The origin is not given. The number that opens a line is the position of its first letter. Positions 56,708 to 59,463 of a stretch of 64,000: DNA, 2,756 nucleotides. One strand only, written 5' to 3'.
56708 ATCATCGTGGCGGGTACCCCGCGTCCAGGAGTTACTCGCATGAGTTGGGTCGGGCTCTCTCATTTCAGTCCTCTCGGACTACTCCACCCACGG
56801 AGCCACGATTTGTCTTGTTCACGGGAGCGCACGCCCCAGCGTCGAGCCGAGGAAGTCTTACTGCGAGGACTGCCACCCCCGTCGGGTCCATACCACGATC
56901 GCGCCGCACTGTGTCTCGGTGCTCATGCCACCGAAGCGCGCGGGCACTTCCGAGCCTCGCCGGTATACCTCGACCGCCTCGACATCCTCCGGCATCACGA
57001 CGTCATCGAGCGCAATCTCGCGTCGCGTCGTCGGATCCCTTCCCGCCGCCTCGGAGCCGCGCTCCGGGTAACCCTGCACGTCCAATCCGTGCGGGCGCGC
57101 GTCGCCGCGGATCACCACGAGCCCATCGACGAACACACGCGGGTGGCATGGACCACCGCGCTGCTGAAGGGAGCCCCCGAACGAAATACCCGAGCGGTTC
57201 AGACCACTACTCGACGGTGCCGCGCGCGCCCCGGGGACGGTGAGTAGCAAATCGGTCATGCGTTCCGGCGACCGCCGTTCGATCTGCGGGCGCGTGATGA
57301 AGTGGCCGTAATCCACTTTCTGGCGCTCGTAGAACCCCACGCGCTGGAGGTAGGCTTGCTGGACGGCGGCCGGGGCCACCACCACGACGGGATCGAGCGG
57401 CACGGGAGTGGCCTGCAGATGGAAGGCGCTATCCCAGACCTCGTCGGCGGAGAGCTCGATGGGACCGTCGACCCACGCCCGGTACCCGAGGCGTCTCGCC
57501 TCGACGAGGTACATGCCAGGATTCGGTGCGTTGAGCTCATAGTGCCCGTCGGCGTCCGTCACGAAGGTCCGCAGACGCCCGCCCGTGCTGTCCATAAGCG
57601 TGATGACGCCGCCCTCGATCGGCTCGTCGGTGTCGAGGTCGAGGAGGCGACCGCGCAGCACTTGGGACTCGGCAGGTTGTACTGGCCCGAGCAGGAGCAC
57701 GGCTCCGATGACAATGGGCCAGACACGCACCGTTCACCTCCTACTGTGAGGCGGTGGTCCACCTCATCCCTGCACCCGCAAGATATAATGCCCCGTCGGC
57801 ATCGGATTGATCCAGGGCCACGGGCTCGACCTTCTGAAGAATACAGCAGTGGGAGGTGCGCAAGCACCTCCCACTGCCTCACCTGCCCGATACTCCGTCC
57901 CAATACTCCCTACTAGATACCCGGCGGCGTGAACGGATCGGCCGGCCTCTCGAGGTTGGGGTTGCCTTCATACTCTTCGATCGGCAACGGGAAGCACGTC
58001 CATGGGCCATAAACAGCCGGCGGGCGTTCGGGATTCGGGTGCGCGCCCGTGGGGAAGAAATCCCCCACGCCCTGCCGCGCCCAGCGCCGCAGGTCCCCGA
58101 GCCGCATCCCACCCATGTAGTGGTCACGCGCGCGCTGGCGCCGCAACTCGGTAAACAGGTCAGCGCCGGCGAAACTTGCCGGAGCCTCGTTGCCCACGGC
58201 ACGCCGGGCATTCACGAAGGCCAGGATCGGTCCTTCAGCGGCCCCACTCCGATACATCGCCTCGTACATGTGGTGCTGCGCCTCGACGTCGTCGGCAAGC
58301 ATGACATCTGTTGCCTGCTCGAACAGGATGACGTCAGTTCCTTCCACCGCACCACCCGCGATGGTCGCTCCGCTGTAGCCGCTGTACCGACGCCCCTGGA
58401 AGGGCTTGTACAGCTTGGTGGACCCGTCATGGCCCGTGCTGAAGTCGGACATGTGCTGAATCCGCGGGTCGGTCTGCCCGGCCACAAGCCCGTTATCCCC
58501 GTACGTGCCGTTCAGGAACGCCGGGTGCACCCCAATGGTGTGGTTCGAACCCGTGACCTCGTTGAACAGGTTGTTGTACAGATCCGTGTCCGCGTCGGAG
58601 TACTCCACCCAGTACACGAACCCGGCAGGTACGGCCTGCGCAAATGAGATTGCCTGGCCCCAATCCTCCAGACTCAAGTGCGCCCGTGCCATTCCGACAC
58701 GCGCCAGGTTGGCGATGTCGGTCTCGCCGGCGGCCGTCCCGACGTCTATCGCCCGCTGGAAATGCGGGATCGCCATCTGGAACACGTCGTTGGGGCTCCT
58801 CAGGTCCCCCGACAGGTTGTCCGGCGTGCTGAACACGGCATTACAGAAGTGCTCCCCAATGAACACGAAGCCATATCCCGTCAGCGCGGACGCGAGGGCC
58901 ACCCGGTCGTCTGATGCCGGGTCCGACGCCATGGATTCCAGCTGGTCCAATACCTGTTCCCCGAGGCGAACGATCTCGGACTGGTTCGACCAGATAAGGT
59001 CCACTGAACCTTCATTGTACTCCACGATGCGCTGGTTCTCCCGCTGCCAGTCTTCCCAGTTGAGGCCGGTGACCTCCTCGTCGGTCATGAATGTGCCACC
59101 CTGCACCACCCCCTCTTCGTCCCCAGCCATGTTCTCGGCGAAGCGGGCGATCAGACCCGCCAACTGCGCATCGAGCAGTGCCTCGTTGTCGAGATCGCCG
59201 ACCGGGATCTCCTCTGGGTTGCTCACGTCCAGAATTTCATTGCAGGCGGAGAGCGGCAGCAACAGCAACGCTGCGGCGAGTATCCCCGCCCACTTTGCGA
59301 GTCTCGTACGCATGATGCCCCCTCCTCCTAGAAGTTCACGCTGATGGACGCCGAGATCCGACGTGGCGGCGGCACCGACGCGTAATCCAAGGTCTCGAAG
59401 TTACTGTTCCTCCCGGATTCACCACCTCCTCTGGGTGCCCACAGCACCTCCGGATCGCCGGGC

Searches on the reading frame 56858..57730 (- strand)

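Call 17: search_protein_families(library=pfam, proteins=[window:56858-57730:-], max_evalue=0.0001)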
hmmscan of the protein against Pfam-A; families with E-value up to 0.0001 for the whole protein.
window:56858-57730:- (290 aa): 4 families
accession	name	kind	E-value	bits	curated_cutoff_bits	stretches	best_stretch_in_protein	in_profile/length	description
PF13620.12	CarboxypepD_reg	-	2.4e-12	47.4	32.3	1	25-98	2-74/82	Carboxypeptidase regulatory-like domain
PF13715.12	CarbopepD_reg_2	-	5.8e-06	26.7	32.2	1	26-117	2-88/88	CarboxypepD_reg-like domain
PF17210.9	SdrD_B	-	4.9e-05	23.9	29.7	1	34-79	20-65/112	SdrD B-like domain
PF07715.20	Plug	-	8.5e-05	23.5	23.9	0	145-260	12-94/107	TonB-dependent Receptor Plug Domain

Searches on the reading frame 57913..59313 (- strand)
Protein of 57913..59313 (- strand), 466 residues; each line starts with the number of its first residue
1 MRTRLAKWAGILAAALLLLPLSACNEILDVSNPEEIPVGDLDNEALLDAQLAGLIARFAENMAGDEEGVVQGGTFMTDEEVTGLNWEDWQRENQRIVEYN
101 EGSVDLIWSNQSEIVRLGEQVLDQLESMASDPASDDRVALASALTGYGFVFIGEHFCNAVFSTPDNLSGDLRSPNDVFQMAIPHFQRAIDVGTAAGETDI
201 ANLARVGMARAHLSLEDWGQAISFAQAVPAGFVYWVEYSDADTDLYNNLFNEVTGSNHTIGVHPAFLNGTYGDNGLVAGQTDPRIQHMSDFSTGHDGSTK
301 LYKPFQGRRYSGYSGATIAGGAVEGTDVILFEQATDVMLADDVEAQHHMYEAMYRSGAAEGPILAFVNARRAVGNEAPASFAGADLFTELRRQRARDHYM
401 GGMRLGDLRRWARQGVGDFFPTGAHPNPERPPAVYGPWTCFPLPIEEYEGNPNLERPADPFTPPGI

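Call 17: search_protein_families(library=pfam, proteins=[window:57913-59313:-], max_evalue=0.0001)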
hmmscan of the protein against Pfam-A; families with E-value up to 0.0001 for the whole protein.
window:57913-59313:- (466 aa): 0 families

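Call 75: search_protein_families(library=pfam, proteins=[window:57913-59313:-], max_evalue=1)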
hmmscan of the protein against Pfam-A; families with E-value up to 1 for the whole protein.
window:57913-59313:- (466 aa): 2 families
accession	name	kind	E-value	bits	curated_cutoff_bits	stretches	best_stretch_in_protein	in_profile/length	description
PF13424.12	TPR_12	-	0.068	13.8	30.1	1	178-226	19-69/77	Tetratricopeptide repeat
PF07980.17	SusD_RagB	-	0.11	12.5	23.1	1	383-412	206-235/297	SusD family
